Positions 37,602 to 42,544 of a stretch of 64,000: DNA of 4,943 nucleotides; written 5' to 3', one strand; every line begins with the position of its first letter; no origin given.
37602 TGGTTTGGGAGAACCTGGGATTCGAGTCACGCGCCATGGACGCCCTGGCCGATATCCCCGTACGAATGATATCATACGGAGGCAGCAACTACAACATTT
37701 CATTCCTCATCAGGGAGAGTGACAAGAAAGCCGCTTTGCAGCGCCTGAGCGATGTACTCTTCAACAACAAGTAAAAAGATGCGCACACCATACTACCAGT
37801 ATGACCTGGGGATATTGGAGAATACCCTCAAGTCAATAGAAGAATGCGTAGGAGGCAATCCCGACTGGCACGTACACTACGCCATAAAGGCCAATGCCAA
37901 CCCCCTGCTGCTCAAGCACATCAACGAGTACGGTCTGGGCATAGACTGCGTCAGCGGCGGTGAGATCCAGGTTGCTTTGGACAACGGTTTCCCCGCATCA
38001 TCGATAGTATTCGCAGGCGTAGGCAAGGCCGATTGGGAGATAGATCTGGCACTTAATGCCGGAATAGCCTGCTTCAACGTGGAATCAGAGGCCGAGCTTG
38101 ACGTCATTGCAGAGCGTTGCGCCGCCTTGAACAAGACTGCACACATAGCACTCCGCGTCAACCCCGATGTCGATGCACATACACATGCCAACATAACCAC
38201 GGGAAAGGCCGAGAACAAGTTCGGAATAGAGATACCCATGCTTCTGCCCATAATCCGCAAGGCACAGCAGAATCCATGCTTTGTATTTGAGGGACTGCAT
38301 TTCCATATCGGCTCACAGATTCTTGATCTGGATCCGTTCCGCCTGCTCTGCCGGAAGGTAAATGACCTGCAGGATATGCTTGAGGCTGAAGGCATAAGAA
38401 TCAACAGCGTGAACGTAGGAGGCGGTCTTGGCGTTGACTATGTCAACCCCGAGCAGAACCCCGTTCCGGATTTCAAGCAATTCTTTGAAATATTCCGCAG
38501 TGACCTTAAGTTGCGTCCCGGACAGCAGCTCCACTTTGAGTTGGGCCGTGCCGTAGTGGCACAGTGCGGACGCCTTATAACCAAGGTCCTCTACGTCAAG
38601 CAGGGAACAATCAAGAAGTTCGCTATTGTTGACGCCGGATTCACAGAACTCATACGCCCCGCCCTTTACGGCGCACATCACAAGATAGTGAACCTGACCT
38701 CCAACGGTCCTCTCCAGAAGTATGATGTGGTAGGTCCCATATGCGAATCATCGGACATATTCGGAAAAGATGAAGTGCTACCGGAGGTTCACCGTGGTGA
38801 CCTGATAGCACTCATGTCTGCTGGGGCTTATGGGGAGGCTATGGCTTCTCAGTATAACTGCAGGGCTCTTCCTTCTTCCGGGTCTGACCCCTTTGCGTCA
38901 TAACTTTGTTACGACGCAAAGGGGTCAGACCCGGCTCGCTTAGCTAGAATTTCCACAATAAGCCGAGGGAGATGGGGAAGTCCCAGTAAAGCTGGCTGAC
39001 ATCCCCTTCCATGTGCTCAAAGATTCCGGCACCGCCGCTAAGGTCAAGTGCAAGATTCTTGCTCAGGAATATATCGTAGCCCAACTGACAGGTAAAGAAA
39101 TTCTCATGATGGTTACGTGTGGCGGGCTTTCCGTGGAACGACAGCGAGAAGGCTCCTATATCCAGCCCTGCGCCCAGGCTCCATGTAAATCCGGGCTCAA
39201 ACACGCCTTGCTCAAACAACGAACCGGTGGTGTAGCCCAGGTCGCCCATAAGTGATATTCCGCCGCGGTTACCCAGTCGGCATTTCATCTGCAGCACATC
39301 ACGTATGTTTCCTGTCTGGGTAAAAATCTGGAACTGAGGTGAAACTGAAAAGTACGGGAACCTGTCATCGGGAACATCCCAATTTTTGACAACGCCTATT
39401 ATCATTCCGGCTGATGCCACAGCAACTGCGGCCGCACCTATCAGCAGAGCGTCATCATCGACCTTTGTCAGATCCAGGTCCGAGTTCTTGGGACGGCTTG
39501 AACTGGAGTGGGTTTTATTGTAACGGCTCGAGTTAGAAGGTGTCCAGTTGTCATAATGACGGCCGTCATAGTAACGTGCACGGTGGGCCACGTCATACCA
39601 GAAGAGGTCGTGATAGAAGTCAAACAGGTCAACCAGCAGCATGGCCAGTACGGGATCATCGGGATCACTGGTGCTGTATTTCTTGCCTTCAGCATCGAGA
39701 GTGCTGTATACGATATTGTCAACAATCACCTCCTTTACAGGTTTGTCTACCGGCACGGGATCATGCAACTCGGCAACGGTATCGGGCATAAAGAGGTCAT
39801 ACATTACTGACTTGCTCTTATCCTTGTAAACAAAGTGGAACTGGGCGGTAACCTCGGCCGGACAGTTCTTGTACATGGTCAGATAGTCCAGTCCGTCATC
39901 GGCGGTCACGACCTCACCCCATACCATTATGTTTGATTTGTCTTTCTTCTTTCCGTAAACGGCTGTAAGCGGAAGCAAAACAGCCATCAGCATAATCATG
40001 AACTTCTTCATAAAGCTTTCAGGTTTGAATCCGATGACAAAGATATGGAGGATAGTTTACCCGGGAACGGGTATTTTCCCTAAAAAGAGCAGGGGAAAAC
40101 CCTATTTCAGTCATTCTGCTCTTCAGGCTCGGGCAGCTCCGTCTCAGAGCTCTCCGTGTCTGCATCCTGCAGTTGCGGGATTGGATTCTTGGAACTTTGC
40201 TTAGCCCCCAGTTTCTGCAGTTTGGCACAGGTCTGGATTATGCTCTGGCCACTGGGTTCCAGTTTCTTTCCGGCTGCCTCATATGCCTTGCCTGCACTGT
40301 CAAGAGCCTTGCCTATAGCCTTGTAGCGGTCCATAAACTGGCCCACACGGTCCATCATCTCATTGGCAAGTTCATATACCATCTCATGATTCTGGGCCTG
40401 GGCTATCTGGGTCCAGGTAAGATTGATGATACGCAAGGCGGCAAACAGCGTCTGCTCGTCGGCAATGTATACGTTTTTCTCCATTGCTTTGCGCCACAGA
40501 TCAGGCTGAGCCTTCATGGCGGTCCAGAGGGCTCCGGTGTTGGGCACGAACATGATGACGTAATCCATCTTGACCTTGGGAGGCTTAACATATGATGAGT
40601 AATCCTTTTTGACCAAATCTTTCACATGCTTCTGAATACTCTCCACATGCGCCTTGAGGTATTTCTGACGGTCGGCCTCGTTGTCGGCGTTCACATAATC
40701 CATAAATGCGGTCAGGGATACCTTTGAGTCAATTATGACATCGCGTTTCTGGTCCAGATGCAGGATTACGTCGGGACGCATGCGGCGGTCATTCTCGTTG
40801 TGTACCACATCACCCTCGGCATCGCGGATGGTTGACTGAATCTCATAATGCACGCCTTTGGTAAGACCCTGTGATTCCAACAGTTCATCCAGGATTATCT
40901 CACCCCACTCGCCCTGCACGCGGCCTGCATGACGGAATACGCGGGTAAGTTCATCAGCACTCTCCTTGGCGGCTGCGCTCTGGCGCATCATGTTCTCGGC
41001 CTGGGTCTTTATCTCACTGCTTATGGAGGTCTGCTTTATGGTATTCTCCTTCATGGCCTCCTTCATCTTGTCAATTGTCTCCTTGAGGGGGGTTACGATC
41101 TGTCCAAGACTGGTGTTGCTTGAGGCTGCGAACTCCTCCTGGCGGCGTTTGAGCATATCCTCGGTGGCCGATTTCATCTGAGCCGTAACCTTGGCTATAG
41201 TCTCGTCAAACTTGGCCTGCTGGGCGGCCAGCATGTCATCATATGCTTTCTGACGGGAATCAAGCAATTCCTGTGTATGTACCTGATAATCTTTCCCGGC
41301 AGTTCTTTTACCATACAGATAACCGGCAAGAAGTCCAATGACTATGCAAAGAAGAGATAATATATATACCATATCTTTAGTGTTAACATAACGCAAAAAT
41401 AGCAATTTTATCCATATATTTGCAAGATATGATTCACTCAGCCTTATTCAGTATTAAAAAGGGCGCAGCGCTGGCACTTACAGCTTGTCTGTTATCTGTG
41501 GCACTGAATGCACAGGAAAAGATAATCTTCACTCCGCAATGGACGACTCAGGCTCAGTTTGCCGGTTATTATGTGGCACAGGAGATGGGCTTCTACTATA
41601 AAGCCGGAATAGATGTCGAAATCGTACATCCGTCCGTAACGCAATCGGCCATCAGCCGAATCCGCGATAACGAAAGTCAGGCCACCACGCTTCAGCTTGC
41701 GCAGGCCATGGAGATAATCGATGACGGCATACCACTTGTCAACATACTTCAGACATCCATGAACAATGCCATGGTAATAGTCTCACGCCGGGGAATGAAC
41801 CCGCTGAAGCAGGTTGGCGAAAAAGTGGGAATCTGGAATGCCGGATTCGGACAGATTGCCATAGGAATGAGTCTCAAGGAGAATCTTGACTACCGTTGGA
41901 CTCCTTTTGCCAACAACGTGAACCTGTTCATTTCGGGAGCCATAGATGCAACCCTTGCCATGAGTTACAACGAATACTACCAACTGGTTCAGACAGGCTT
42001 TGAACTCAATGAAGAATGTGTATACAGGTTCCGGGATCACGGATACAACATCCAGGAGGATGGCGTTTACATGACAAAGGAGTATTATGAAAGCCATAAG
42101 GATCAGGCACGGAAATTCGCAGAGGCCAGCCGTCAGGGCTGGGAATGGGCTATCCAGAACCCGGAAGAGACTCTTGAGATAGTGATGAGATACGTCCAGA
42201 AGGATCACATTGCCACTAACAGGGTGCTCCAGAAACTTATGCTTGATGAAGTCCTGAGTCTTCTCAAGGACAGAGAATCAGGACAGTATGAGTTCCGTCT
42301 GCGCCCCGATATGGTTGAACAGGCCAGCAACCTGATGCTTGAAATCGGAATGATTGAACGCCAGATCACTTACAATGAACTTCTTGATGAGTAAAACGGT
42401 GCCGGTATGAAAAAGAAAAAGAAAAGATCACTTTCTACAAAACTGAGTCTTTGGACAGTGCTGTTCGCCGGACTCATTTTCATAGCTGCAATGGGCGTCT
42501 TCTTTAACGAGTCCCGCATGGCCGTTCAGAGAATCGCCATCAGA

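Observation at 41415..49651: Eight-gene operon linking an RsbU/RsbW/RsbV-type partner switch to a K+/H+ antiporter and separate alarmone synthetase and hydrolase genes, with no sigma factor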

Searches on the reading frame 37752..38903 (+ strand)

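Call 52: search_protein_families(library=pfam, proteins=[window:37752-38903:+], max_evalue=0.001)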
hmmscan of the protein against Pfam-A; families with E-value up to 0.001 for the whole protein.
window:37752-38903:+ (383 aa): 2 families
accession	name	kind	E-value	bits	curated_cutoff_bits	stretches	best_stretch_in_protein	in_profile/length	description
PF02784.22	Orn_Arg_deC_N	-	1.6e-50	172.2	23.4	1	25-270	7-247/247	Pyridoxal-dependent decarboxylase, pyridoxal binding domain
PF00278.28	Orn_DAP_Arg_deC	-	3.7e-26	91.7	23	1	192-358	5-95/95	Pyridoxal-dependent decarboxylase, C-terminal sheet domain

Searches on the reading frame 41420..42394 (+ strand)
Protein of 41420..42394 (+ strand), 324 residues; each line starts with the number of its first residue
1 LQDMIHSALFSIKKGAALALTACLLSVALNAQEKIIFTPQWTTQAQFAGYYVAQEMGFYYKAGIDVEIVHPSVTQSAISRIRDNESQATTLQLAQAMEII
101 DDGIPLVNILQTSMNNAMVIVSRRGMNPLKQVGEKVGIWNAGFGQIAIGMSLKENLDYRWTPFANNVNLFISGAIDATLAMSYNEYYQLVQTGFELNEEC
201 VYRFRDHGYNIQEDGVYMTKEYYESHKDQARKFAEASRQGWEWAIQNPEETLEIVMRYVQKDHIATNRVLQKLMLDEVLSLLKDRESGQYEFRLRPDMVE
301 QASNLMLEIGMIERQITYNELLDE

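Call 4: search_protein_families(library=pfam, proteins=[window:41420-42394:+], max_evalue=0.01)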
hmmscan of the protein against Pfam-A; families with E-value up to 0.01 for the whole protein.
window:41420-42394:+ (324 aa): 2 families
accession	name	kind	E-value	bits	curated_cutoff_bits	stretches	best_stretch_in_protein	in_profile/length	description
PF09084.16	NMT1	-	1.1e-27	97.8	20.5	1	45-250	2-215/216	NMT1/THI5 like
PF13379.11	NMT1_2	-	0.0003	21.1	24.7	0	50-124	21-99/252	NMT1-like family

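Call 5: search_protein_families(library=ncbifam, proteins=[window:41420-42394:+], max_evalue=0.01)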
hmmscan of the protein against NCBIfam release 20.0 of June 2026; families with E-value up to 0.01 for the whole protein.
window:41420-42394:+ (324 aa): 1 family
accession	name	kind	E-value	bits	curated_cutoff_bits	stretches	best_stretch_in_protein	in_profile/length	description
TIGR01728.1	SsuA_fam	subfamily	3e-05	23.4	163.5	1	165-323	141-285/290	aliphatic sulfonate ABC transporter substrate-binding protein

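Call 8: search_protein_families(library=padloc, proteins=[window:41420-42394:+], max_evalue=0.01)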
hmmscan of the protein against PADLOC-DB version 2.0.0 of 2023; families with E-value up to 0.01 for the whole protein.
window:41420-42394:+ (324 aa): 0 families
